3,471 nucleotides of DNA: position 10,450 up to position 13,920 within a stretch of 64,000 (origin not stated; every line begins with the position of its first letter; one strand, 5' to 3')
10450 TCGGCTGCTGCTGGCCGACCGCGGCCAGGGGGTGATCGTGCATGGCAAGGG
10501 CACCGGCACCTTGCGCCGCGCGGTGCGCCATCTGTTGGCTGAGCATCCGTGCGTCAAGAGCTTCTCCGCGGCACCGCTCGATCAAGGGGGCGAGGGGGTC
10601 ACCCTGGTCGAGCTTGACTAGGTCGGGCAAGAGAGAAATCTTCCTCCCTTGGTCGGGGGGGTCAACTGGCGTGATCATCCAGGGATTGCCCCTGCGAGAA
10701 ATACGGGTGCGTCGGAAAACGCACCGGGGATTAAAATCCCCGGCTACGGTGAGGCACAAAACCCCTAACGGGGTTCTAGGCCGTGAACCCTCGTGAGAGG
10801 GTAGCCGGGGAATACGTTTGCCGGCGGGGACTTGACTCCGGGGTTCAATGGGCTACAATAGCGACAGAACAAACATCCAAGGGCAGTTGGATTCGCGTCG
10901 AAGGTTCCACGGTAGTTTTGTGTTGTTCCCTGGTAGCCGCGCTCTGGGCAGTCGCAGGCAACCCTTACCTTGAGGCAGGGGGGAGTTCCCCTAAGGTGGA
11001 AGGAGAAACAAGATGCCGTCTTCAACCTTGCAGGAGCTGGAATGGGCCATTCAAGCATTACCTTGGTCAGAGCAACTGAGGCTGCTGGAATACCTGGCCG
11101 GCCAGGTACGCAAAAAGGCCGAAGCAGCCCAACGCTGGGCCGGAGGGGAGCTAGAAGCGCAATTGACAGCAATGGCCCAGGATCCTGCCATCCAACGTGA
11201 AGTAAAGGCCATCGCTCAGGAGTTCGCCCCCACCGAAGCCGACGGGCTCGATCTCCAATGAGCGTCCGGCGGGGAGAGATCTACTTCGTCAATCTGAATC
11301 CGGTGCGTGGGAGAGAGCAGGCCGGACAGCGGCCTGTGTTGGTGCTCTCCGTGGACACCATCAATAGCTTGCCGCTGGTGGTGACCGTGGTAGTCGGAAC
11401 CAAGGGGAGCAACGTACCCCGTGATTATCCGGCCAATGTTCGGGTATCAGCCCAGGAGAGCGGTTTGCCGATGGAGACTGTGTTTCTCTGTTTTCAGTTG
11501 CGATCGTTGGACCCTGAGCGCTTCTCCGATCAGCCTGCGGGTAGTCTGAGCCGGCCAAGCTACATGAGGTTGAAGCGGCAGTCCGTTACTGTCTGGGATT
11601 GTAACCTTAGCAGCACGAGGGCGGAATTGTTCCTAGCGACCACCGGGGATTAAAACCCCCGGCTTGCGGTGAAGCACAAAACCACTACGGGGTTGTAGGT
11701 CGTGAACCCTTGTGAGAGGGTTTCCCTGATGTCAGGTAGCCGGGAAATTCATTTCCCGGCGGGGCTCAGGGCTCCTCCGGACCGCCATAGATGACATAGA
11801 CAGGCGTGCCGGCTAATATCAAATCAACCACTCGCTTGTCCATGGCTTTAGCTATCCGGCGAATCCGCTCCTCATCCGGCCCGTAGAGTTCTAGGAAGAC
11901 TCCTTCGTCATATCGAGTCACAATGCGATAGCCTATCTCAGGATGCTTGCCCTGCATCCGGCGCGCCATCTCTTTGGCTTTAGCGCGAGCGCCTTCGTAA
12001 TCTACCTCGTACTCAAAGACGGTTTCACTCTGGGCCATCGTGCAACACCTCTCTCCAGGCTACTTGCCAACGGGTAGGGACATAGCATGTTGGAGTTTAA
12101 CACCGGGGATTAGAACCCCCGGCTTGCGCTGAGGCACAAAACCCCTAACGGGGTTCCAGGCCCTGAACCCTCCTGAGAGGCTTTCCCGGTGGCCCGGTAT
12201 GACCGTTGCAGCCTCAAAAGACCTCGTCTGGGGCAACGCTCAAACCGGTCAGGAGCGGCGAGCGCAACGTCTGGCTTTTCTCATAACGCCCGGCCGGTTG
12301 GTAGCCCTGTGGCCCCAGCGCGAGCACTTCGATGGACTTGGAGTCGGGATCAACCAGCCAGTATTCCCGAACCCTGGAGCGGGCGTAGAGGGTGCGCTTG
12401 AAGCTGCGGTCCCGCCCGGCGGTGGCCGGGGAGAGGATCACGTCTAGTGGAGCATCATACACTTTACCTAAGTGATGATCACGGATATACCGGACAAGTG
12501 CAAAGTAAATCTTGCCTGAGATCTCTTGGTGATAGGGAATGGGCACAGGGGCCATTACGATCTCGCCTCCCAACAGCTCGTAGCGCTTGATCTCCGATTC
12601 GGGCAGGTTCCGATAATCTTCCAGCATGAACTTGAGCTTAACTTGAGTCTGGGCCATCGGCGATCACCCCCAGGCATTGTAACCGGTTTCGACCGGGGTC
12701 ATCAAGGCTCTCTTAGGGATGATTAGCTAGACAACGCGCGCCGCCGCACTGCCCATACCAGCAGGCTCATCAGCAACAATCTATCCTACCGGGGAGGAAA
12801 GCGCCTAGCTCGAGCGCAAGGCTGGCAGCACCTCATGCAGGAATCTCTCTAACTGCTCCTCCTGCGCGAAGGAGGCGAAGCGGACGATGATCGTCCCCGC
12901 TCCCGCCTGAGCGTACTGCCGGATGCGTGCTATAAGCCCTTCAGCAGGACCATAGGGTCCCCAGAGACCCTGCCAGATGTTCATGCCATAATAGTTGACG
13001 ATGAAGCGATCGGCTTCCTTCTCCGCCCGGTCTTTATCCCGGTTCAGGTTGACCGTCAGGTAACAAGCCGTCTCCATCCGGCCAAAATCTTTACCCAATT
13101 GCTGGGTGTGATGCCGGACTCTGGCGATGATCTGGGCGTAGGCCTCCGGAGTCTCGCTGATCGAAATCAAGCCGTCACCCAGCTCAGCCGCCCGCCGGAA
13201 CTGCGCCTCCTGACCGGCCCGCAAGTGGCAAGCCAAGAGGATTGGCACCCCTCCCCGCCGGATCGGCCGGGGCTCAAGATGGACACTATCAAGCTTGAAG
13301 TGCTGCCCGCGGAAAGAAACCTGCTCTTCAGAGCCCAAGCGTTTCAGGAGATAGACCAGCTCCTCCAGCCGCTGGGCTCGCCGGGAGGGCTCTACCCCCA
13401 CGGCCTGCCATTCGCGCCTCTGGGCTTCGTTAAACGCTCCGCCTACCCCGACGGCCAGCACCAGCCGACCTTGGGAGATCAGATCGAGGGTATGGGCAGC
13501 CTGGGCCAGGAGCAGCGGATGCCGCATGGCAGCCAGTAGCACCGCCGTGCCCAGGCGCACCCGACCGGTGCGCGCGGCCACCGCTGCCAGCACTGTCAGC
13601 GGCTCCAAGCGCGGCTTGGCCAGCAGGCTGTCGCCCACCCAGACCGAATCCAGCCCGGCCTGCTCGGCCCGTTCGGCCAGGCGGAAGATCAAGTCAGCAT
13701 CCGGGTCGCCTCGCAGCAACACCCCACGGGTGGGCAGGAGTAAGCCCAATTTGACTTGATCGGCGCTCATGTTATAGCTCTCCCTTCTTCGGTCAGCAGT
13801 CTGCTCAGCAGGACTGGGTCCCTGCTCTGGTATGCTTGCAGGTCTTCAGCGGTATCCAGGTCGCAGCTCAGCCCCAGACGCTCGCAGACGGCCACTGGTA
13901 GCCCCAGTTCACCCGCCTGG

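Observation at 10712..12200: Three copies of a ~100-nt multi-hairpin repeat punctuating a toxin-antitoxin/Uma2 islet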

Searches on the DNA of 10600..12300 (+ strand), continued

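Call 49: search_with_rna_model(model_id=R1, sources=[L120, L122, L003, L016, L020, L021, L022, L031, L047, L065, L005, L009, L034, L048, L061, L008, L035, L066, L017, L028, L042, L059], max_evalue=0.01)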
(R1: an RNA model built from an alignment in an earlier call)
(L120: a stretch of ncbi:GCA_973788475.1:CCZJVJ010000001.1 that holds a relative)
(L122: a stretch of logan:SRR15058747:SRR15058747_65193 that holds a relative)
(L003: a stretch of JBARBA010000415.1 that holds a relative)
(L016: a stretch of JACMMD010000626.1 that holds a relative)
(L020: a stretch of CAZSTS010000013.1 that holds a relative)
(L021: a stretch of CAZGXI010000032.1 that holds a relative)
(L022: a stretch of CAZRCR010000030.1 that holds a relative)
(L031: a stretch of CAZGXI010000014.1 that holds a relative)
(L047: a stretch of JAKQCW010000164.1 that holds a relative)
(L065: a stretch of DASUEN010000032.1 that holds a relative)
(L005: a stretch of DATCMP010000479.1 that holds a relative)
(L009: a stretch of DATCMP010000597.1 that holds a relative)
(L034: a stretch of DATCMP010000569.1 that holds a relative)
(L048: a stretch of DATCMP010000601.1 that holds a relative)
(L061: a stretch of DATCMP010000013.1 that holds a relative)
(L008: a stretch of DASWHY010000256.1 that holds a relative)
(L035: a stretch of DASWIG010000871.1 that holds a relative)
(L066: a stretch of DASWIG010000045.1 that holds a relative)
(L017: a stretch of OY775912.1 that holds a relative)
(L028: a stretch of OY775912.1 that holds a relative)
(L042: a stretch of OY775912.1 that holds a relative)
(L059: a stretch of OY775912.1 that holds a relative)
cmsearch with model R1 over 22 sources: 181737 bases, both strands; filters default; matches with E-value up to 0.01: 43.
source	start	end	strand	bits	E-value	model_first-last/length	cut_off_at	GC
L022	4376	4482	-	70.8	3e-16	1-121/121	no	0.61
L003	6761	6879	+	69.1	7.8e-16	1-121/121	no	0.6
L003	6761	6879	-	67.8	1.8e-15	1-121/121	no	0.6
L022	4376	4482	+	63.8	1.8e-14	1-121/121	no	0.61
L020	5251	5355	+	48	2e-10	1-121/121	no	0.46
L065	2563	2675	+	47.1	3.4e-10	1-121/121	no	0.68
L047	3106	3226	+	46.1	5.9e-10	1-121/121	no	0.63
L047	3106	3226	-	42.9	4.1e-09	1-121/121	no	0.63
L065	2563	2675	-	41.9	7.4e-09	1-121/121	no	0.68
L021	6596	6701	-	40.9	1.3e-08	1-121/121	no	0.6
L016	2947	3017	+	40.7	1.5e-08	1-121/121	no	0.52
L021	6596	6701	+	40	2.2e-08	1-121/121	no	0.6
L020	5251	5355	-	39.4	3.1e-08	1-121/121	no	0.46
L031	6119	6226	+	37.8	8.2e-08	1-121/121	no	0.64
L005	1146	1319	-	34.5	5.5e-07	1-121/121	no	0.55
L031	6119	6226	-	33.7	8.9e-07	1-121/121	no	0.64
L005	1146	1319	+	33.1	1.3e-06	1-121/121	no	0.55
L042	4663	4780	-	31.6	3.1e-06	1-121/121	no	0.46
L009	567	698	-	31.4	3.6e-06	1-121/121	no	0.6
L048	2115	2245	+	31.2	3.9e-06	1-121/121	no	0.6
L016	2947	3017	-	30.9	4.7e-06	1-121/121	no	0.52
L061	4079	4196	+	30.6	5.5e-06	1-121/121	no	0.64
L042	4663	4780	+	28.6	1.8e-05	1-121/121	no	0.46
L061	4079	4196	-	28.1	2.4e-05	1-121/121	no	0.64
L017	781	901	-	27.9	2.8e-05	1-121/121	no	0.52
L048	2115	2245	-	27.5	3.4e-05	1-121/121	no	0.6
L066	633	742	+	26.7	5.6e-05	1-121/121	no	0.74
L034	3890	4006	-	26.7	5.6e-05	1-121/121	no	0.61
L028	6193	6303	+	26.2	7.5e-05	1-121/121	no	0.48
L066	633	742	-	25.3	0.00013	1-121/121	no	0.74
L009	564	698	+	25.1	0.00014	1-121/121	no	0.6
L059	7572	7630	+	24.3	0.00022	1-121/121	no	0.47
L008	2123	2234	+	24.2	0.00025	1-121/121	no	0.65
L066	479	616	-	23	0.00048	1-121/121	no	0.71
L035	912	944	+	22.5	0.00064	88-120/121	no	0.73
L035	961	1095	+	21.6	0.0011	1-121/121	no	0.59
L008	2123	2196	-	21.5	0.0011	1-121/121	no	0.69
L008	2074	2106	+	21.5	0.0012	88-120/121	no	0.64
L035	961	1076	-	21.1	0.0015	1-121/121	no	0.59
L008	2020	2107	-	21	0.0016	1-121/121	no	0.61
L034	3760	4006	+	20.5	0.0021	1-121/121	no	0.61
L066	585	615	+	20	0.0028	90-120/121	no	0.68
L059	6305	6362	+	19.4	0.0039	1-121/121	no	0.55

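Call 71: search_with_rna_model(model_id=R1, sources=[L123, L124, L125, L126], max_evalue=0.01)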
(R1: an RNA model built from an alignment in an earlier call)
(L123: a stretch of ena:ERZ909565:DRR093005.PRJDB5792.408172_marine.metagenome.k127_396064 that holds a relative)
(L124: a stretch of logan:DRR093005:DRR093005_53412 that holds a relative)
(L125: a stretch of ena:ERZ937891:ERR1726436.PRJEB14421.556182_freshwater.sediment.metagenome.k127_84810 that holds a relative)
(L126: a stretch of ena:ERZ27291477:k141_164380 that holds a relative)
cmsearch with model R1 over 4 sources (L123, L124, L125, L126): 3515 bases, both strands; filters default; matches with E-value up to 0.01: 20.
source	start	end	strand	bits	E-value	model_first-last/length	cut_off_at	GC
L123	214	334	-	143.2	1.7e-36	1-121/121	no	0.57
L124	203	323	-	143.2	1.7e-36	1-121/121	no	0.57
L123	781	902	-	125.1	7.3e-32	1-121/121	no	0.58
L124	770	891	-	125.1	7.3e-32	1-121/121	no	0.58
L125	650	756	-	92.1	2e-23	1-121/121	no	0.55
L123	214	334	+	81.2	1.2e-20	1-121/121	no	0.57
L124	203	323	+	81.2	1.2e-20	1-121/121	no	0.57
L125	650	756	+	75.5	3.6e-19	1-121/121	no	0.55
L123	781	902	+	67.2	4.8e-17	1-121/121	no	0.58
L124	770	891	+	67.2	4.8e-17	1-121/121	no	0.58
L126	666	740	-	52.8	2.3e-13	33-121/121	5'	0.56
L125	525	587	-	44.6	2.8e-11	1-121/121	no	0.56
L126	541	603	-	44.6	2.8e-11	1-121/121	no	0.56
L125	486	587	+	36.7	2.9e-09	1-121/121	no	0.53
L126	502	603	+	36.7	2.9e-09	1-121/121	no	0.53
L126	666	740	+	36.5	3.3e-09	1-89/121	3'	0.56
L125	56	185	+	24.9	3e-06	1-121/121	no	0.55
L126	72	201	+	24.9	3e-06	1-121/121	no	0.55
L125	56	163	-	23.8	5.8e-06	1-121/121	no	0.54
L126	72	179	-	23.8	5.8e-06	1-121/121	no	0.54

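Call 78: search_with_rna_model(model_id=R1, sources=[L127, L128, L129, L130], max_evalue=0.1)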
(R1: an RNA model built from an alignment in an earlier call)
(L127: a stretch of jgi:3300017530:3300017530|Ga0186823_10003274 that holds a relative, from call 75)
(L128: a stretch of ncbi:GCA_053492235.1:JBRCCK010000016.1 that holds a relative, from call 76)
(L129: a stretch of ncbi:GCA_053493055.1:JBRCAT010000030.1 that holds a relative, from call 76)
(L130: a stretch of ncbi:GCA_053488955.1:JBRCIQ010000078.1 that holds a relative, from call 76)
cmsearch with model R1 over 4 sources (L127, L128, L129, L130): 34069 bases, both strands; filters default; matches with E-value up to 0.1: 0.
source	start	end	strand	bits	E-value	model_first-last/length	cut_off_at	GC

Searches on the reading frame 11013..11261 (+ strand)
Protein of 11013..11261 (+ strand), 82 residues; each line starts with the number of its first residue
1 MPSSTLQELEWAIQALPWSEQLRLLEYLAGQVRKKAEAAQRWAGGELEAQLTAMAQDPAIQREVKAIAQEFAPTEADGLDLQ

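Call 15: search_protein_families(library=pfam, proteins=[window:11013-11261:+], max_evalue=0.01)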
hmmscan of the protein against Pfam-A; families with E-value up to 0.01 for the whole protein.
window:11013-11261:+ (82 aa): 0 families

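Call 29: search_protein_families(library=ncbifam, proteins=[window:11013-11261:+], max_evalue=0.01)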
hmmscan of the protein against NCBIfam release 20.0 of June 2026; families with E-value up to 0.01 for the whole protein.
window:11013-11261:+ (82 aa): 0 families

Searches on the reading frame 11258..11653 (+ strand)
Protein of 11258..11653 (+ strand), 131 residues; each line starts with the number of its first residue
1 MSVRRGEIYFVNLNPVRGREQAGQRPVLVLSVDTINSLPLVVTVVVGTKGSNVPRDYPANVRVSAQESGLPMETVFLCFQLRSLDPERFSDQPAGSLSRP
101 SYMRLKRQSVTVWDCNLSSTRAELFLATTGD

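Call 15: search_protein_families(library=pfam, proteins=[window:11258-11653:+], max_evalue=0.01)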
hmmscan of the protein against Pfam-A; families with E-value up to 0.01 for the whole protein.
window:11258-11653:+ (131 aa): 1 family
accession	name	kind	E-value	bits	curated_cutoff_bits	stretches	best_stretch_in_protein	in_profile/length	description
PF02452.23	PemK_toxin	-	1.8e-21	76.8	23.1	1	4-106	1-102/109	PemK-like, MazF-like toxin of type II toxin-antitoxin system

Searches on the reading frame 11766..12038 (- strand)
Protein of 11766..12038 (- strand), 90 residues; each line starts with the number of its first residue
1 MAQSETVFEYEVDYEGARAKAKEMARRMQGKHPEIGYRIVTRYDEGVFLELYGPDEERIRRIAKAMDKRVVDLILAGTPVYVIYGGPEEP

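Call 14: find_encoding_contigs(protein=window:11766-12038:-, flank=10000, max_places=10)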
Protein window:11766-12038:- (90 aa): 3 contigs read that carry it; 3 places shown.
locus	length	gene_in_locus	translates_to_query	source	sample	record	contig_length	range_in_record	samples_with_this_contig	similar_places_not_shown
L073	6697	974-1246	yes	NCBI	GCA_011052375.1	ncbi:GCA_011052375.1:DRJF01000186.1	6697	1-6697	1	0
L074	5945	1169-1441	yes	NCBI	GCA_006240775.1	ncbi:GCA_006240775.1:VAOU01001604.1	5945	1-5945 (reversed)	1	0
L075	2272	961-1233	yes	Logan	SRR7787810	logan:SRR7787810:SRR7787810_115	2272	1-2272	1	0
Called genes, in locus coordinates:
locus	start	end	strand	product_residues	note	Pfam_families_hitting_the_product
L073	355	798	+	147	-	PF05685:Uma2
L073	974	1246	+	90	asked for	-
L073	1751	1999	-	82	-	-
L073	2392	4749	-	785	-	PF00488:MutS_V, PF01713:Smr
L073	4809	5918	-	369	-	PF04230:PS_pyruv_trans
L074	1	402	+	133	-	?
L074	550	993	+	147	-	PF05685:Uma2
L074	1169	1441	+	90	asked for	-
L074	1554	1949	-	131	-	PF02452:PemK_toxin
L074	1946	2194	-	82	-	-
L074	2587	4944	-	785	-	PF00488:MutS_V, PF01713:Smr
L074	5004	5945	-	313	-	?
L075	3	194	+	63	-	?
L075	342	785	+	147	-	PF05685:Uma2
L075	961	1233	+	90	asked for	-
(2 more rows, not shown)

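Call 15: search_protein_families(library=pfam, proteins=[window:11766-12038:-], max_evalue=0.01)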
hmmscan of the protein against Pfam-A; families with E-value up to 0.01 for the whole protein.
window:11766-12038:- (90 aa): 0 families

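Call 29: search_protein_families(library=ncbifam, proteins=[window:11766-12038:-], max_evalue=0.01)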
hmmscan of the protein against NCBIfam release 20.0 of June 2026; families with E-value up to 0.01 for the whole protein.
window:11766-12038:- (90 aa): 0 families

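Call 74: find_homologous_proteins(query=window:11766-12038:-, max_evalue=0.001)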
Query window:11766-12038:- (90 aa): 6 proteins with E <= 0.001 among 7 candidates.
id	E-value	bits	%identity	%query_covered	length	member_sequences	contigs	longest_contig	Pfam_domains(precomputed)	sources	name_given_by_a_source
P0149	5.6e-52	191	100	100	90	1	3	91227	-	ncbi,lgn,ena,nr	ncbi:MAG TPA: hypothetical protein ENI60_07220 [Candidatus Fraserbacteria bacterium]|nr:hypothetical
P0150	1.1e-41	158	86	97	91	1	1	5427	-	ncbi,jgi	-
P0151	9.8e-29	117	66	98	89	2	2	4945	-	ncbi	-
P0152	1.3e-28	117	60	100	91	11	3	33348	-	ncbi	-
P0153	2.9e-25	106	58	100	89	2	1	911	-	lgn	-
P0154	1.0e-17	82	45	96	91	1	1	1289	-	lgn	-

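Call 75: find_encoding_contigs(protein=P0150, flank=5000, max_places=3)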
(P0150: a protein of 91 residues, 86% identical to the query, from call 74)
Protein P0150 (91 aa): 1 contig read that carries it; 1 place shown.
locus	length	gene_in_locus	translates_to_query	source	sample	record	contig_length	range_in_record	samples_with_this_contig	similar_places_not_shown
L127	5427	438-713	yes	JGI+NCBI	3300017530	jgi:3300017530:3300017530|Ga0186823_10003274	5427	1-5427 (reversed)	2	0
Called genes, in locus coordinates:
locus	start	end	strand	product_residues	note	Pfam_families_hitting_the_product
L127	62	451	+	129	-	PF05168:HEPN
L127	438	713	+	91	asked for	-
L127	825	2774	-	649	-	PF16177:ACAS_N, PF00501:AMP-binding, PF13193:AMP-binding_C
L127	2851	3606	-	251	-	PF01996:F420_ligase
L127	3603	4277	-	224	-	PF03807:F420_oxidored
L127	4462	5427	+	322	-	?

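Call 76: find_encoding_contigs(protein=P0152, flank=5000, max_places=3)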
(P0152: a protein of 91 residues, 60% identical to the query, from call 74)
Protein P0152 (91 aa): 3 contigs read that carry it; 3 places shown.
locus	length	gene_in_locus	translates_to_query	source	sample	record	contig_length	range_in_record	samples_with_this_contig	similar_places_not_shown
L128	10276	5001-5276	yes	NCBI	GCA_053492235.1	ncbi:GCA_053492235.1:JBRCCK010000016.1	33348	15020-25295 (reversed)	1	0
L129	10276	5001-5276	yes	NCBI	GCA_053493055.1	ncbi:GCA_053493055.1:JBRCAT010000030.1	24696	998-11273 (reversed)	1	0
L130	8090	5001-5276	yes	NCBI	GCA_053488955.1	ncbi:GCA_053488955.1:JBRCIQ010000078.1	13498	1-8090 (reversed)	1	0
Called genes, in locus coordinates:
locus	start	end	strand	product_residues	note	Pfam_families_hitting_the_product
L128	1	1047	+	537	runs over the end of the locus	PF01642:MM_CoA_mutase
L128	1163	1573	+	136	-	PF02310:B12-binding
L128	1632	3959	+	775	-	PF05048:NosD, PF13229:Beta_helix, PF05048:NosD, PF13229:Beta_helix, PF05048:NosD, PF13229:Beta_helix, PF05048:NosD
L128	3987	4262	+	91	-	-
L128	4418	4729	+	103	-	PF02325:CCB3_YggT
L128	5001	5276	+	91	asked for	-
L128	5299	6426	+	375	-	PF00383:dCMP_cyt_deam_1, PF14437:MafB19-deam, PF01872:RibD_C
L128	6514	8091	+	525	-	PF00089:Trypsin, PF13365:Trypsin_2, PF00595:PDZ, PF13180:PDZ_2, PF17820:PDZ_6 (weak), PF00595:PDZ, PF12812:PDZ_1 (weak), PF17820:PDZ_6, +1 more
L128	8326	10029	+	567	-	PF00528:BPD_transp_1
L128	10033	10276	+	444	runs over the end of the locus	PF00005:ABC_tran, PF13304:AAA_21 (faint), PF09821:AAA_assoc_C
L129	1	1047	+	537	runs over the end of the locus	PF01642:MM_CoA_mutase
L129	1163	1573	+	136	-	PF02310:B12-binding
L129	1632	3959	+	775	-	PF05048:NosD, PF13229:Beta_helix, PF05048:NosD, PF13229:Beta_helix, PF05048:NosD, PF13229:Beta_helix, PF05048:NosD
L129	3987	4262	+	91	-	-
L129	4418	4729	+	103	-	PF02325:CCB3_YggT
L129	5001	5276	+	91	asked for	-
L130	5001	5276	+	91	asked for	-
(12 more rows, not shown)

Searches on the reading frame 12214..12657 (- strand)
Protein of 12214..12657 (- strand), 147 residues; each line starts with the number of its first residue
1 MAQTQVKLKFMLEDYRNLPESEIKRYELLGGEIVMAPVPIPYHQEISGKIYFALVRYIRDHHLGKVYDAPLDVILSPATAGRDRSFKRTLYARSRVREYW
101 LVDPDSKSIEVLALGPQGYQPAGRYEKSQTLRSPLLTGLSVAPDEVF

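Call 15: search_protein_families(library=pfam, proteins=[window:12214-12657:-], max_evalue=0.01)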
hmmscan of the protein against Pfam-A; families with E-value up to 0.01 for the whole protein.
window:12214-12657:- (147 aa): 1 family
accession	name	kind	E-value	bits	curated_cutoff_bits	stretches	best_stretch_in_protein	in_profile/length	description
PF05685.18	Uma2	-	6e-23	81.6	27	2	74-141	102-169/172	Putative restriction endonuclease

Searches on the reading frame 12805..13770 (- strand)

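Call 15: search_protein_families(library=pfam, proteins=[window:12805-13770:-], max_evalue=0.01)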
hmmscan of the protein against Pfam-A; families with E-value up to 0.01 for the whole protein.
window:12805-13770:- (321 aa): 1 family
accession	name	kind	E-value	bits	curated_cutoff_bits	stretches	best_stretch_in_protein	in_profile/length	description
PF00296.26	Bac_luciferase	-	8.8e-53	180.1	27.9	1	9-260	4-248/314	Luciferase-like monooxygenase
